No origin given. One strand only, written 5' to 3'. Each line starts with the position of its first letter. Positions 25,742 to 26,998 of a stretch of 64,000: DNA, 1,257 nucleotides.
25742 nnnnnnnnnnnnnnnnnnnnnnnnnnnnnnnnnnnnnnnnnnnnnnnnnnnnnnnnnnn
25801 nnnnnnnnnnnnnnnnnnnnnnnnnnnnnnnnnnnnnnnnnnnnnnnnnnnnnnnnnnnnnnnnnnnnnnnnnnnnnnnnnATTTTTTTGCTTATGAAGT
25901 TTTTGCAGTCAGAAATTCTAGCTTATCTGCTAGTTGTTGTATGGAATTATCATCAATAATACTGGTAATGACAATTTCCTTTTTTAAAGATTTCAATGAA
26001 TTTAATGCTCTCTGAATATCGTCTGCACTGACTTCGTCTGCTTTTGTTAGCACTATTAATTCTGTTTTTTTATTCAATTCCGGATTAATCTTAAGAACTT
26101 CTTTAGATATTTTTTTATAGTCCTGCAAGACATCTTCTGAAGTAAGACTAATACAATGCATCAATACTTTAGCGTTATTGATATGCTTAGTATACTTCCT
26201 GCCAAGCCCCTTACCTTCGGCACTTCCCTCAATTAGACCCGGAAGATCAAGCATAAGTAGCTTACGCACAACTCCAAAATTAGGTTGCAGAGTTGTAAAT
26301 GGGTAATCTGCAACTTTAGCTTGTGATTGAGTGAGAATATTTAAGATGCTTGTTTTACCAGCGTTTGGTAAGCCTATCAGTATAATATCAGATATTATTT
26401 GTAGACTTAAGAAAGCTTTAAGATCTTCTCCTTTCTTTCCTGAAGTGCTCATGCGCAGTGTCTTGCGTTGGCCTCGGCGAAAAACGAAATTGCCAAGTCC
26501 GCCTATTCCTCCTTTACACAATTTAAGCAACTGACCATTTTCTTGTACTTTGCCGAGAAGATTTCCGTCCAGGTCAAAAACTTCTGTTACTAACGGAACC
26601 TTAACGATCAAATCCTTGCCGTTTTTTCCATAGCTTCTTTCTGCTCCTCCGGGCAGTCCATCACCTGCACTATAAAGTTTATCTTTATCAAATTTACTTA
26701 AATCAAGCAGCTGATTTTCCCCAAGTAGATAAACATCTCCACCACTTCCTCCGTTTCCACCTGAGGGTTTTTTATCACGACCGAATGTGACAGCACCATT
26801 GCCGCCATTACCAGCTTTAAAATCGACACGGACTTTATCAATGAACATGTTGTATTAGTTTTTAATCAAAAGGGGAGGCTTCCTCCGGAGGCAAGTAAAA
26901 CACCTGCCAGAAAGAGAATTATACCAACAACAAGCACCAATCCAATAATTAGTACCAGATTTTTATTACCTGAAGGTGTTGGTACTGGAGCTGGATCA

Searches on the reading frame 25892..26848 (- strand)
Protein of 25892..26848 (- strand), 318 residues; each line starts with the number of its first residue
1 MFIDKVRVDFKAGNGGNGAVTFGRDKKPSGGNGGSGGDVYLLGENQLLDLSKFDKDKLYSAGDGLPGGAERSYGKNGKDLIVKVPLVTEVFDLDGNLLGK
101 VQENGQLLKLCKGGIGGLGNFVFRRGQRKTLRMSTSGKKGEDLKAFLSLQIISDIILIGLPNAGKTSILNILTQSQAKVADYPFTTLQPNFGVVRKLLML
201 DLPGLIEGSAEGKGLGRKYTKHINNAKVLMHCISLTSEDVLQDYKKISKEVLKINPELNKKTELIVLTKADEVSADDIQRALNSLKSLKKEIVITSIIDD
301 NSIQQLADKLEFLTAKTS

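Call 7: search_protein_families(library=pfam, proteins=[window:25892-26848:-], max_evalue=0.01)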
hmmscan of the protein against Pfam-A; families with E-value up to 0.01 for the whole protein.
window:25892-26848:- (318 aa): 7 families
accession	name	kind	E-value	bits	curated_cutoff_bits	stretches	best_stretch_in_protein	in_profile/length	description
PF01018.28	GTP1_OBG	-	2.3e-34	118.7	27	1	3-150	1-154/155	GTP1/OBG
PF01926.29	MMR_HSR1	-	8.5e-24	84.3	21.9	1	155-269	2-113/113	50S ribosome-binding GTPase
PF02421.24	FeoB_N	-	6.1e-10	39.3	27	1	155-309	3-155/156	Ferrous iron transport protein B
PF00025.27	Arf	-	8.9e-05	22.5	22.3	1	154-310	16-170/174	ADP-ribosylation factor family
PF03193.22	RsgA_GTPase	-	0.00055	20.2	30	0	259-311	52-105/174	RsgA GTPase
PF04670.18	Gtr1_RagA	-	0.0024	17.8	22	1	155-286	2-137/232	Gtr1/RagA G protein conserved region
PF00350.29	Dynamin_N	-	0.003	18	27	0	188-269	94-167/168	Dynamin family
